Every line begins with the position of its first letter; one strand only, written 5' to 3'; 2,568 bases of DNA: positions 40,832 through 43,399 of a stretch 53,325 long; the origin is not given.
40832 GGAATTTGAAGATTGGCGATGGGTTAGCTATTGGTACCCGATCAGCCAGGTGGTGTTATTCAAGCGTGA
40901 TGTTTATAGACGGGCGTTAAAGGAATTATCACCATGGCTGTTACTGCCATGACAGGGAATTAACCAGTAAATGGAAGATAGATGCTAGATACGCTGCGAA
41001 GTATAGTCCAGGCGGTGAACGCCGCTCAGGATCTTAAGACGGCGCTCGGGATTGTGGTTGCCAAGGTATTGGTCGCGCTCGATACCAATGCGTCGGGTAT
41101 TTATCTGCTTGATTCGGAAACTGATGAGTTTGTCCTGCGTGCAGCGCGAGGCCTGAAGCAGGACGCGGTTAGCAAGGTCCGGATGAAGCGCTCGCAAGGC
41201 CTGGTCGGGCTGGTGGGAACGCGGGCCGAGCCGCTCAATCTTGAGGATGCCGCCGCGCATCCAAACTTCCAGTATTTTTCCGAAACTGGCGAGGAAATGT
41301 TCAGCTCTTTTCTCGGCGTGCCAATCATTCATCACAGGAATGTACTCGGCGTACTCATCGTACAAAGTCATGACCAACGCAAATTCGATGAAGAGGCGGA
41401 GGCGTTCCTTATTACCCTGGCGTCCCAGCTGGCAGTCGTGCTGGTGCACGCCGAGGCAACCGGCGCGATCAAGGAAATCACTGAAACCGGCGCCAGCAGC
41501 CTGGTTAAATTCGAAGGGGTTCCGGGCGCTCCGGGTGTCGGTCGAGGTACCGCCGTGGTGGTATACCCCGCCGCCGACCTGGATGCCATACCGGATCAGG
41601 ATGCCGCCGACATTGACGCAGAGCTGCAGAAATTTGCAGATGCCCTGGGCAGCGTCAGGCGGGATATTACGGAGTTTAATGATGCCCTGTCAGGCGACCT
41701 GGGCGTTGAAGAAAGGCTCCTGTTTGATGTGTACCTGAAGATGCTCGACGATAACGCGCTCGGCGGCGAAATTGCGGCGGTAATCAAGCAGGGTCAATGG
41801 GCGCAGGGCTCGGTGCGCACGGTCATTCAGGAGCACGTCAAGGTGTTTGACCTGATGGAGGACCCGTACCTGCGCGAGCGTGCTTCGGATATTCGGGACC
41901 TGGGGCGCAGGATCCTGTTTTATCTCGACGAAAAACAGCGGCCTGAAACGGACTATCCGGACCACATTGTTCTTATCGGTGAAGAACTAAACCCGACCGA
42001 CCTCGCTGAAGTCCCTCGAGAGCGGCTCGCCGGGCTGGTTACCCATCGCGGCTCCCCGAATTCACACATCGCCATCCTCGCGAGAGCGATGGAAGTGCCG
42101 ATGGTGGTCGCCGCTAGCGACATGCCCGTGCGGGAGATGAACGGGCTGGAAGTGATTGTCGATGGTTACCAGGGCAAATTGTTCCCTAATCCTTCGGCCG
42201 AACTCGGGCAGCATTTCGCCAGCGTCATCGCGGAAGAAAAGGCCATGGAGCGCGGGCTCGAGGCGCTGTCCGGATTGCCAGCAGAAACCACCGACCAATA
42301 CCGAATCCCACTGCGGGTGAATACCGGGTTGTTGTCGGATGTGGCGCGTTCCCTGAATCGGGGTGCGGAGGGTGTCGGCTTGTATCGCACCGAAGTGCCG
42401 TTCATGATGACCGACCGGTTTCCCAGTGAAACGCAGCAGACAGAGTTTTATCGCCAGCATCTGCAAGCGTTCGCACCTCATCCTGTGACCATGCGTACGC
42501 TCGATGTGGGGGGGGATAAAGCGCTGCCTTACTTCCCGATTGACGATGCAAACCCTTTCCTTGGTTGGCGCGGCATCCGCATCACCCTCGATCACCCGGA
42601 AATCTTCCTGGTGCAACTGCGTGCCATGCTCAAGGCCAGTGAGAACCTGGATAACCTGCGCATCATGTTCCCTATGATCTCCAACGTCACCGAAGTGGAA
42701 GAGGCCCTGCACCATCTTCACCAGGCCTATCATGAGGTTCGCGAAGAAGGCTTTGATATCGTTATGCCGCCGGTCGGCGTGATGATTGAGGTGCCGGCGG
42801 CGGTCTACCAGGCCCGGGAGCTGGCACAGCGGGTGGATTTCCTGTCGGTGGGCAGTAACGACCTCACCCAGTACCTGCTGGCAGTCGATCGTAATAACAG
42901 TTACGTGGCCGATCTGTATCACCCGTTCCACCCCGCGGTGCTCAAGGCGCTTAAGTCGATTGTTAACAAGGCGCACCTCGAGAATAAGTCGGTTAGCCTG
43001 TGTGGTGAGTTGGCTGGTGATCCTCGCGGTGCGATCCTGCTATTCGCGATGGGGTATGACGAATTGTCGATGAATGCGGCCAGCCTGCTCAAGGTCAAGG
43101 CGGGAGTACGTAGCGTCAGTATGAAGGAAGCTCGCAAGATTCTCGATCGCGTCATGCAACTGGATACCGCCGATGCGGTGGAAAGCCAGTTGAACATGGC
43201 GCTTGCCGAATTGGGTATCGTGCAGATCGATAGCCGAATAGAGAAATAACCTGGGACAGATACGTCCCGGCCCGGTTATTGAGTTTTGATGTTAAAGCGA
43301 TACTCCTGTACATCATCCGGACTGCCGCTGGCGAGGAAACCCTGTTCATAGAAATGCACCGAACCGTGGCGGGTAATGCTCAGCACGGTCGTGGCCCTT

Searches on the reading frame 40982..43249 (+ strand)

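Call 44: search_protein_families(library=ncbifam, proteins=[window:40982-43249:+])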
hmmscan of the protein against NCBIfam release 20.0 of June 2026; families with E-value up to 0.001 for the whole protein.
window:40982-43249:+ (755 aa): 11 families
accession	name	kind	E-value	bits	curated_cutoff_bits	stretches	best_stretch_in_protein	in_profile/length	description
NF008283.0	PRK11061.1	equivalog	1.5e-236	787.2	583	1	1-742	1-736/748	phosphoenolpyruvate--protein phosphotransferase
TIGR01417.1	PTS_I_fam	equivalog_domain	6.6e-137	457.3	341.7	1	181-737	5-564/565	phosphoenolpyruvate--protein phosphotransferase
NF008382.0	PRK11177.1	equivalog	4.5e-129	431.7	824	1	179-741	4-569/575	phosphoenolpyruvate-protein phosphotransferase PtsI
NF005057.0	PRK06464.1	equivalog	5.1e-56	190.2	598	2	494-716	565-792/798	phosphoenolpyruvate synthase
TIGR01418.1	PEP_synth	equivalog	3.6e-51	174.4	739.75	1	348-712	401-782/784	pyruvate, water dikinase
TIGR01828.1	pyru_phos_dikin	equivalog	3.6e-35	121.2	843.45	2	521-692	651-843/865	pyruvate, phosphate dikinase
NF008478.1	PRK11377.1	equivalog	4.8e-25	88.5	520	1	190-399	260-469/473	dihydroxyacetone kinase phosphoryl donor subunit DhaM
TIGR01817.1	nifA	equivalog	1e-13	51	528.85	1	3-157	5-158/534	nif-specific transcriptional activator NifA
NF004881.0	PRK06241.2-2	equivalog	2.3e-08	32.8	883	1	349-399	836-886/898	phosphoenolpyruvate synthase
NF004531.0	PRK05878.1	equivalog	5.1e-07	28.7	456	1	326-401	382-455/534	pyruvate, phosphate dikinase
NF041673.1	transregRamA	equivalog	0.00012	21.2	500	1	48-137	38-129/280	acetate metabolism transcriptional regulator RamA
